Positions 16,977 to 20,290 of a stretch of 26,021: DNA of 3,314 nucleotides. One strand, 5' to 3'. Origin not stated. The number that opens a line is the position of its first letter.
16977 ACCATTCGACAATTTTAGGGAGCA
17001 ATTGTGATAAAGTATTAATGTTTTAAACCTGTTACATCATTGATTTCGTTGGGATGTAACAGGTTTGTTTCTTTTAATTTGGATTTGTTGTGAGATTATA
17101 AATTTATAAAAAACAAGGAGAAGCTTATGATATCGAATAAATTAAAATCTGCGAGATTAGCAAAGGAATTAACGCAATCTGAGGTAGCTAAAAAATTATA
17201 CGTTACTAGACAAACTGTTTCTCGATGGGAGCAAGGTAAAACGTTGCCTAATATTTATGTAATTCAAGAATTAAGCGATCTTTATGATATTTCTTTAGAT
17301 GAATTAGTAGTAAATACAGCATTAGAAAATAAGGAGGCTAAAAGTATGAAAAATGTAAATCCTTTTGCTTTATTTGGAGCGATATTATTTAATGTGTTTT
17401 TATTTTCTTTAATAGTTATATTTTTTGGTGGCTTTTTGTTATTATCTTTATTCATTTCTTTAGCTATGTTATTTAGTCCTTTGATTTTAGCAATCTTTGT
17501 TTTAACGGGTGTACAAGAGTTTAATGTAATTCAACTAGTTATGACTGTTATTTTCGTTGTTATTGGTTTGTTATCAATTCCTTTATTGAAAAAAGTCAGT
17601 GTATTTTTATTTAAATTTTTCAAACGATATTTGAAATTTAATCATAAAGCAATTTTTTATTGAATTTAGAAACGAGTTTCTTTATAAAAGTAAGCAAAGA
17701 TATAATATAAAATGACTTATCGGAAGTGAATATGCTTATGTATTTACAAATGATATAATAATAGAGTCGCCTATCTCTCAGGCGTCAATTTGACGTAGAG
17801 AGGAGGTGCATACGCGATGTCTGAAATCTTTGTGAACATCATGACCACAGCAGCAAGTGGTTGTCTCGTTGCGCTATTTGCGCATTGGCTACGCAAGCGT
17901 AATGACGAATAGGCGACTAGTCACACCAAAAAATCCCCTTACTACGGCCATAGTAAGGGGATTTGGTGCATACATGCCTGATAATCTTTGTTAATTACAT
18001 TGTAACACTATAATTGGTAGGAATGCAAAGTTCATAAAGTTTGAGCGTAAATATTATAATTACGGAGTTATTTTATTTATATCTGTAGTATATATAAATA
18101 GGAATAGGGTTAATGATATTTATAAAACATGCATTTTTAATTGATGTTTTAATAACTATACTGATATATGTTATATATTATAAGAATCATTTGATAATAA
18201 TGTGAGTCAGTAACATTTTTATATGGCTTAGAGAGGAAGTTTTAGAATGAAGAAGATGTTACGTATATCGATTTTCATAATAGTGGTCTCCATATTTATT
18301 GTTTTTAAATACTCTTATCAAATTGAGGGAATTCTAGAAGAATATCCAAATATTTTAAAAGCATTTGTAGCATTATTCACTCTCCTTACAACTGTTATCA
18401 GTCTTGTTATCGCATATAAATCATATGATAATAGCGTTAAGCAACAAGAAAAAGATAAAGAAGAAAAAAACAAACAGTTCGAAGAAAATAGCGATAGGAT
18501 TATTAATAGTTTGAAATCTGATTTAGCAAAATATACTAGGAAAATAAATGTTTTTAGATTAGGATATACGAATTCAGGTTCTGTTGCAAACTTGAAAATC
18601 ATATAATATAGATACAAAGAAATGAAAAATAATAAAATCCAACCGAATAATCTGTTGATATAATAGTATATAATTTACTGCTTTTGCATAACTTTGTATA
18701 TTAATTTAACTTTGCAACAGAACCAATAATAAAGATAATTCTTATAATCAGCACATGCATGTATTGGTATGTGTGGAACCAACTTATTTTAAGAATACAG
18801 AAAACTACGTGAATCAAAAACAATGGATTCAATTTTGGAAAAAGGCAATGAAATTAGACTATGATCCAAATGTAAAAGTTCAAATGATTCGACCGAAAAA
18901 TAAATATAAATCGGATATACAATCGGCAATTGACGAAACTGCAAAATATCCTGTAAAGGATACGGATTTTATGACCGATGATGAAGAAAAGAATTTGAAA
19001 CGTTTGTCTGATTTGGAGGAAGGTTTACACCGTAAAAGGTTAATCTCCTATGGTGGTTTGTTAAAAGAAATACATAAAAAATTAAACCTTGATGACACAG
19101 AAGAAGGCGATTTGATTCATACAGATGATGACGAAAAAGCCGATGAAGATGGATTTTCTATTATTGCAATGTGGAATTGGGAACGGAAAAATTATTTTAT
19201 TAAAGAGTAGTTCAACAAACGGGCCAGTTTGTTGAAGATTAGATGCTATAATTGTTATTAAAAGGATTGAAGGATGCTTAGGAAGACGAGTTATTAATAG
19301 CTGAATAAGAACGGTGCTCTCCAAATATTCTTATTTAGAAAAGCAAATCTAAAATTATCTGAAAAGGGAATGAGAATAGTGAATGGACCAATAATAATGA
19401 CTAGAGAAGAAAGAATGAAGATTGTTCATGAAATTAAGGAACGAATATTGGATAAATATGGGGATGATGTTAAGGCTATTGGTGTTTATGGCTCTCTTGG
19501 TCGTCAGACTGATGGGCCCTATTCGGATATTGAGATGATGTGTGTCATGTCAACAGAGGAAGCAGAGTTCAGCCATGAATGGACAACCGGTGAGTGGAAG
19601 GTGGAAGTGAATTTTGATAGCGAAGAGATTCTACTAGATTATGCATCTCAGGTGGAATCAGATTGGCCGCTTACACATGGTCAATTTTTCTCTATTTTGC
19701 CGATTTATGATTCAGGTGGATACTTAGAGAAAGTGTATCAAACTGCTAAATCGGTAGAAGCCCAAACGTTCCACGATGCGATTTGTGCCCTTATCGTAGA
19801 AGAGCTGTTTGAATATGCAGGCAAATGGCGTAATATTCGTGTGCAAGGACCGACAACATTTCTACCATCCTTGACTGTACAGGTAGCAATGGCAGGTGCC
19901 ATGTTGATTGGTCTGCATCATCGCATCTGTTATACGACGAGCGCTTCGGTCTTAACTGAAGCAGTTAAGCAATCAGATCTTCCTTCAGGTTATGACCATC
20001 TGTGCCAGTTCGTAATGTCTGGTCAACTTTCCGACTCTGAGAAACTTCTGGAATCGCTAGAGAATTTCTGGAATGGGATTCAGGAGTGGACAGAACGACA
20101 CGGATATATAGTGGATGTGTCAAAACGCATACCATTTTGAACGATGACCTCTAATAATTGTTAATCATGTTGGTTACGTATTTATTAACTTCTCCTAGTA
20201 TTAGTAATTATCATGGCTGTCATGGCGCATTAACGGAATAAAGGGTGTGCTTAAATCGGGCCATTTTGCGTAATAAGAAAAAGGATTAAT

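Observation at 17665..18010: Second, sequence-diverged copy of the same type I TA cassette adjacent to a membrane-anchored XRE regulator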

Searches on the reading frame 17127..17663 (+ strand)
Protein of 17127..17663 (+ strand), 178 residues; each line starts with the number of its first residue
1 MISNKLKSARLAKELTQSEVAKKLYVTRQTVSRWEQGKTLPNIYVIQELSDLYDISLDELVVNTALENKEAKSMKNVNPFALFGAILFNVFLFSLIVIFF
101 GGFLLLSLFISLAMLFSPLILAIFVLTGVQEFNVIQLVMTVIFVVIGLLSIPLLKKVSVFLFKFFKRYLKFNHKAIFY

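Call 10: search_protein_families(library=pfam, proteins=[window:17127-17663:+], max_evalue=1)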
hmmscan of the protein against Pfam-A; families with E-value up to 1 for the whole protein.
window:17127-17663:+ (178 aa): 16 families
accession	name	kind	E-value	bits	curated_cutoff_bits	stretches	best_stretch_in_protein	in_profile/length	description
PF01381.28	HTH_3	-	6.1e-16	58.7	23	1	6-60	1-55/55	Helix-turn-helix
PF13560.12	HTH_31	-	4.9e-09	36.8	27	1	5-60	5-61/64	Helix-turn-helix domain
PF13443.12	HTH_26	-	7.3e-05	23.4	22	1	5-62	1-59/63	Cro/C1-type HTH DNA-binding domain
PF12844.13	HTH_19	-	0.0005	20.4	30.2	1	5-61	3-59/64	Helix-turn-helix domain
PF13384.12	HTH_23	-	0.0011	19.1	24.6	1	4-34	6-37/50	Homeodomain-like domain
PF04545.22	Sigma70_r4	-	0.0028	17.6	24.1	1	13-35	19-41/50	Sigma-70, region 4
PF12802.13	MarR_2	-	0.0078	16.8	27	1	14-33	19-39/61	MarR family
PF13413.12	HTH_25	-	0.013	15.7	24.6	1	6-38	2-34/62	Helix-turn-helix domain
PF14549.12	P22_Cro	-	0.021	15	30.2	1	17-42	12-35/60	DNA-binding transcriptional regulator Cro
PF13518.12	HTH_28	-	0.022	15.3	25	1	13-36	12-34/52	Helix-turn-helix domain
PF15943.11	YdaS_toxin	-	0.051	13.8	30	1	17-46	11-41/65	Bacterial toxin YdaS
PF22495.2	HTH_92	-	0.068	12.9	27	1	9-42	3-36/45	RsaL-like HTH domain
PF15731.11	MqsA_antitoxin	-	0.12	13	30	1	6-49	74-117/131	Antitoxin component of bacterial toxin-antitoxin system, MqsA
PF13545.12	HTH_Crp_2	-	0.13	12.7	27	1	11-33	19-41/70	Crp-like helix-turn-helix domain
PF07022.19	Phage_CI_repr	-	0.22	12.3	22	1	16-62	14-59/65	Bacteriophage CI repressor helix-turn-helix domain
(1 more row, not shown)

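Call 34: search_protein_families(library=ncbifam, proteins=[window:17127-17663:+], max_evalue=0.01)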
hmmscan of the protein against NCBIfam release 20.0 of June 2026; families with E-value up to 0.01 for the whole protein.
window:17127-17663:+ (178 aa): 16 families
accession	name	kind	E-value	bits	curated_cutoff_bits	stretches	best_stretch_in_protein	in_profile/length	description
NF041951.1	phage_RstR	subfamily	2.5e-13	50.2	80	1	2-71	3-72/108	RstR family transcriptional repressor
TIGR00270.2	TIGR00270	equivalog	1.3e-07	31.6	110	1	5-73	79-147/159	multiprotein bridging factor aMBF1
NF052239.1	antitox_spr1629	equivalog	1.3e-07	31.1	335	1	3-65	4-66/377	spr1629 family repressor/antitoxin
NF047948.1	male_kill_WMK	equivalog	2.1e-07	30.7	300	1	3-71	164-231/300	WO male-killing family protein Wmk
TIGR03070.1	couple_hipB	subfamily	7.4e-07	29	71.65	1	1-48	2-49/58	type II toxin-antitoxin system Y4mF family antitoxin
NF040522.1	VC1465_fam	subfamily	1.1e-05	25.4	70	1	7-39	2-34/111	VC1465 family Xer recombination activation factor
NF003162.0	PRK04140.1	equivalog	1.1e-05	24.6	263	1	3-62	128-187/317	transcriptional regulator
TIGR03830.1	CxxCG_CxxCG_HTH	subfamily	1.7e-05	24.6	61.8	1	2-45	66-109/127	type II TA system antitoxin MqsA family protein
NF047542.1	telomere_Tap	equivalog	1.9e-05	23.6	600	1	10-46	26-62/695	telomere-associated protein Tap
NF041575.1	antitoxPezA_Strep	equivalog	4.6e-05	23.4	290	1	1-62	1-62/158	type II toxin-antitoxin system antitoxin PezA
NF007408.0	PRK09943.1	equivalog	4.8e-05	23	211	1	4-66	10-72/185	HTH-type transcriptional regulator PuuR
NF058600.1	TransRegSco1979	equivalog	0.00028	20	350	1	2-59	9-67/280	Sco1979 family transcriptional regulator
NF007257.0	PRK09706.1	subfamily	0.00042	20.1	101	1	2-54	6-58/135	transcriptional repressor DicA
NF007271.0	PRK09726.1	equivalog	0.00079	19.4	79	1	2-36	13-47/88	type II toxin-antitoxin system antitoxin HipB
NF033787.1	HTH_BldC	subfamily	0.0036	17.1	77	1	15-36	3-24/49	BldC family transcriptional regulator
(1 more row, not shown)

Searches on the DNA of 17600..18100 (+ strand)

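Call 13: search_dna_similar(query=window:17600-18100:+, collection=plasmids, mode=near, max_rows=30)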
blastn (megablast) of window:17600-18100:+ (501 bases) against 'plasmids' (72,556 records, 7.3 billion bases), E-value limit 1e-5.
Records with a match: 1025; places in all: 1087; records where one place covers at least 80% of the query: 23.
Best place of each record, by identity: >=99% 30; 95-99% 16; 90-95% 36; 80-90% 914; 60-80% 29.
By first word of the organism name: Staphylococcus 1024; Enterococcus 1.
By predicted mobility (MOB-suite, as given by PLSDB): mobilizable 904; non-mobilizable 115; conjugative 6.
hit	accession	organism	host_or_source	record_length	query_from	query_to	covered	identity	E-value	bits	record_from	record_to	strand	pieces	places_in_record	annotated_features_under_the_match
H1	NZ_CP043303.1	Staphylococcus aureus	Homo sapiens,whole organism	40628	1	501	100%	100.0%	0e+0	926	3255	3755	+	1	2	type I toxin-antitoxin system Fst family toxin | helix-turn-helix domain-containing protein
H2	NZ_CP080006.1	Staphylococcus aureus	cattle or sheep,pure culture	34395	1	501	100%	100.0%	0e+0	926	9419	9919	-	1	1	type I toxin-antitoxin system Fst family toxin | helix-turn-helix domain-containing protein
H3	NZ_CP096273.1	Staphylococcus aureus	Homo sapiens,cell ...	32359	1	501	100%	100.0%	0e+0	926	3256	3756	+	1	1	type I toxin-antitoxin system Fst family toxin | helix-turn-helix domain-containing protein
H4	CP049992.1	Staphylococcus aureus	Homo sapiens,blood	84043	1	501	100%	100.0%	0e+0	926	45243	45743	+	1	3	type I toxin-antitoxin system Fst family toxin | helix-turn-helix domain-containing protein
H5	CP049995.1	Staphylococcus aureus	Homo sapiens,blood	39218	1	501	100%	100.0%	0e+0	926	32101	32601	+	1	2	type I toxin-antitoxin system Fst family toxin | helix-turn-helix domain-containing protein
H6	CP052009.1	Staphylococcus aureus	Homo sapiens,blood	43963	1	501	100%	100.0%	0e+0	926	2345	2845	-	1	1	type I toxin-antitoxin system Fst family toxin | helix-turn-helix domain-containing protein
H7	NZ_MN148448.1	Staphylococcus haemolyticus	-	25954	1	501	100%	100.0%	0e+0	926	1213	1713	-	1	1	type I toxin-antitoxin system Fst family toxin | helix-turn-helix domain-containing protein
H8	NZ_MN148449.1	Staphylococcus epidermidis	-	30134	1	501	100%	100.0%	0e+0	926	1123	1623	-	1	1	type I toxin-antitoxin system Fst family toxin | helix-turn-helix domain-containing protein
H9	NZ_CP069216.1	Staphylococcus epidermidis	Dog,bacteria,skin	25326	1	501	100%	100.0%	0e+0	926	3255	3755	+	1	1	type I toxin-antitoxin system Fst family toxin | helix-turn-helix domain-containing protein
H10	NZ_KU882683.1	Staphylococcus lugdunensis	-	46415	1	501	100%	100.0%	0e+0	926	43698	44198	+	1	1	type I toxin-antitoxin system Fst family toxin | helix-turn-helix domain-containing protein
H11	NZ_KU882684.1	Staphylococcus lugdunensis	-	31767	1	501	100%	100.0%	0e+0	926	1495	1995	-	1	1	type I toxin-antitoxin system Fst family toxin | helix-turn-helix domain-containing protein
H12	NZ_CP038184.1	Staphylococcus aureus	Homo sapiens,sperm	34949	1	501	100%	100.0%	0e+0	926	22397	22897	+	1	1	type I toxin-antitoxin system Fst family toxin | helix-turn-helix domain-containing protein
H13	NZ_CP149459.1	Staphylococcus aureus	Homo sapiens,blood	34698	1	501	100%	100.0%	0e+0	926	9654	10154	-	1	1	type I toxin-antitoxin system Fst family toxin | helix-turn-helix domain-containing protein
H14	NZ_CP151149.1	Staphylococcus aureus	Homo sapiens,blood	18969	1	501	100%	100.0%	0e+0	926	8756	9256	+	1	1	type I toxin-antitoxin system Fst family toxin | helix-turn-helix domain-containing protein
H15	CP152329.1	Staphylococcus aureus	Homo sapiens,blood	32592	1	501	100%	100.0%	0e+0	926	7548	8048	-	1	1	type I toxin-antitoxin system Fst family toxin | helix-turn-helix domain-containing protein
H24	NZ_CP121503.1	Staphylococcus epidermidis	Homo sapiens,Forehead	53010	109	501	78%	100.0%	0e+0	726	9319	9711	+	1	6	type I toxin-antitoxin system Fst family toxin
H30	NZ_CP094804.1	Staphylococcus arlettae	Camel,nasal swab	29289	116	430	63%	99.7%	6e-162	577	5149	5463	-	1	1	type I toxin-antitoxin system Fst family toxin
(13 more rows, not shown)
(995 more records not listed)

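Call 15: get_annotated_region(hit=H1, flank=6000)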
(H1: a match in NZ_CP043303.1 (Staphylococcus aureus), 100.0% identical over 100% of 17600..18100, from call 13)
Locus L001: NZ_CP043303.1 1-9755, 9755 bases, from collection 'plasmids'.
description: Staphylococcus aureus strain 16445 plasmid unnamed1, complete sequence
organism: Staphylococcus aureus (NCBI taxid 1280)
taxonomy: Bacteria; Bacillota; Bacilli; Bacillales; Staphylococcaceae; Staphylococcus; Staphylococcus aureus
host: -; source: Homo sapiens,whole organism; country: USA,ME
typing (MOB-suite, as given by PLSDB): mobilizable; replicon rep_cluster_1017,rep_cluster_1017,rep_cluster_1215,rep_cluster_1733,rep_cluster_2100
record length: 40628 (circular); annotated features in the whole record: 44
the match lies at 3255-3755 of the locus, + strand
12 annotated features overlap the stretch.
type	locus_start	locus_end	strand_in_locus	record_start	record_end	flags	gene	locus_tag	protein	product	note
CDS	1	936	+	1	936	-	-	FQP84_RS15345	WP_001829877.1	replication initiator protein A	-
CDS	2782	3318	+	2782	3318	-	-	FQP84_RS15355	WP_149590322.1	helix-turn-helix domain-containing protein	-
CDS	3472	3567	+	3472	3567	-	-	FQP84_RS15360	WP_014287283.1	type I toxin-antitoxin system Fst family toxin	-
CDS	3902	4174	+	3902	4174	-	-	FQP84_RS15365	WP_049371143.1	hypothetical protein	-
CDS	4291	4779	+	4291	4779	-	-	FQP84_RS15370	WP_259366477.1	protein rep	GO:0006260 - DNA replication [Evidence IEA]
predicted_resistance_gene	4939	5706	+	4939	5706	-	aadD1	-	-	aminoglycoside O-nucleotidyltransferase ANT(4')-Ia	predicted by amrfinderplus; class AMINOGLYCOSIDE; identity 100.0%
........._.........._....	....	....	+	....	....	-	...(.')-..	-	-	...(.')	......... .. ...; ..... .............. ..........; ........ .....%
CDS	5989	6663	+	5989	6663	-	-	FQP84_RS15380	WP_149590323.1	IS6-like element IS257 family transposase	-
CDS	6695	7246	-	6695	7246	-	-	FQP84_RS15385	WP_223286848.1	fructosamine kinase family protein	-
CDS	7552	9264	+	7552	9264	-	-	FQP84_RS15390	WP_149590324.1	IS1182 family transposase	-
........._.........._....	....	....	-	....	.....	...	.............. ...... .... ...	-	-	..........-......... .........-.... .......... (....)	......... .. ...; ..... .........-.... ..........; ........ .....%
predicted_resistance_gene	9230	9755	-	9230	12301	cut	mupA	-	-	mupirocin-resistant isoleucine--tRNA ligase MupA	predicted by amrfinderplus; class MUPIROCIN; identity 100.0%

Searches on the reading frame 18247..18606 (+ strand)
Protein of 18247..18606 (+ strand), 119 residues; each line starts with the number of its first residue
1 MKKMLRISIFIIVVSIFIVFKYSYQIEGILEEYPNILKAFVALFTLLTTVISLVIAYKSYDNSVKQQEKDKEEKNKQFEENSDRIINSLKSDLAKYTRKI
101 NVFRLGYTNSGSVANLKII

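Call 10: search_protein_families(library=pfam, proteins=[window:18247-18606:+], max_evalue=1)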
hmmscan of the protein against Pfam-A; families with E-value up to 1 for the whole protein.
window:18247-18606:+ (119 aa): 8 families
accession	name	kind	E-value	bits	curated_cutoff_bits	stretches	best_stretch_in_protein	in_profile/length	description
PF25044.1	DUF7789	-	0.0059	17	25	1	10-65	49-98/129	Domain of unknown function (DUF7789)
PF20394.4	DUF6688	-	0.009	16.1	26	1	9-94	118-196/248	DUF6688 N-terminal domain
PF06703.16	SPC25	-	0.027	14.7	24.3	1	11-100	35-110/159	Microsomal signal peptidase 25 kDa subunit (SPC25)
PF14575.11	EphA2_TM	-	0.15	13.2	28.9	1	39-78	4-42/74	Ephrin type-A receptor 2 transmembrane domain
PF02674.22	Colicin_V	-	0.21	12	29.3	1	7-54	26-75/144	Colicin V production protein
PF06667.17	PspB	-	0.35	11.4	25.6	0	36-85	4-53/73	Phage shock protein B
PF18160.6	SLATT_5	-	0.71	9.6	29.5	1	7-69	40-97/192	SMODS and SLOG-associating 2TM effector domain family 5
PF10225.14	NEMP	-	0.97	9.5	28.7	1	12-59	75-118/249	NEMP family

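Call 34: search_protein_families(library=ncbifam, proteins=[window:18247-18606:+], max_evalue=0.01)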
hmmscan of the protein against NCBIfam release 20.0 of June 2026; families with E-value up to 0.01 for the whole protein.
window:18247-18606:+ (119 aa): 9 families
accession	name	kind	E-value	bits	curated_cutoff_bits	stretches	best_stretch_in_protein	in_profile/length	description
NF046000.1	MAG1210_fam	subfamily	0.00025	19.8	275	1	5-91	63-151/550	MAG1210 family protein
NF004447.0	PRK05777.2-5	equivalog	0.00042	19.5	547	1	5-67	32-93/458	NADH-quinone oxidoreductase subunit NuoN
NF038058.1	adhes_P110_Nter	subfamily_domain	0.00049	20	80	1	36-96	8-66/201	P110/LppT family adhesin N-terminal domain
NF038235.1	retron_Ec48_2TM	equivalog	0.0027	17.3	65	1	26-72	47-93/219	retron Ec48 family effector membrane protein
TIGR04370.1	glyco_rpt_poly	subfamily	0.003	16.6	40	1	4-80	8-84/396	oligosaccharide repeat unit polymerase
NF005831.1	PRK07734.1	equivalog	0.0053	16.6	301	1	10-102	26-113/250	flagellar motor protein MotB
TIGR04402.2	mob_CxxC_CxxC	subfamily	0.0074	16.6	70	1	7-97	32-124/180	mobilome CxxCx(11)CxxC protein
NF045610.1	acin_4_helix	equivalog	0.0083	16.2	50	1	7-76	6-73/131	putative four-helix membrane protein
NF047613.1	LIC11625_fam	exception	0.0092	15.8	160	0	42-95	15-65/140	LIC11625 family surface-exposed protein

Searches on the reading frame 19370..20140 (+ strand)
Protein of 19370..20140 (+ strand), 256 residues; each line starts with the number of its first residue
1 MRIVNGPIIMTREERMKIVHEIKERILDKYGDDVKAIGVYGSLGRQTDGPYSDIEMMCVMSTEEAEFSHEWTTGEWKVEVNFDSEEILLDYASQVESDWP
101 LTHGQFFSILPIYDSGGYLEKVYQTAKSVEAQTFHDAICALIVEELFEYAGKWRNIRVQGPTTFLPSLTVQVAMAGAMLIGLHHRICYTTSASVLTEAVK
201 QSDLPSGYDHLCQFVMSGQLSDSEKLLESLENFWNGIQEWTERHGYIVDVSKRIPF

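Call 46: search_protein_families(library=ncbifam, proteins=[window:19370-20140:+], max_evalue=1e-10)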
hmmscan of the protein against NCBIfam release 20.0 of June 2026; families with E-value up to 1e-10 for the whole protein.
window:19370-20140:+ (256 aa): 3 families
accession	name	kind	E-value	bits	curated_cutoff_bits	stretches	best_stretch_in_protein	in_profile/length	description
NF000181.1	ANT_4p_Ia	exception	2.3e-183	607.2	500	1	4-256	1-253/253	aminoglycoside O-nucleotidyltransferase ANT(4')-Ia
NF033061.1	ANT_4p_I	equivalog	5.5e-121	402.9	350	1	5-256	1-253/253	ANT(4')-I family aminoglycoside nucleotidyltransferase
NF000079.1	ANT_4p_Ib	exception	3e-78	263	500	1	4-256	3-256/256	aminoglycoside O-nucleotidyltransferase ANT(4')-Ib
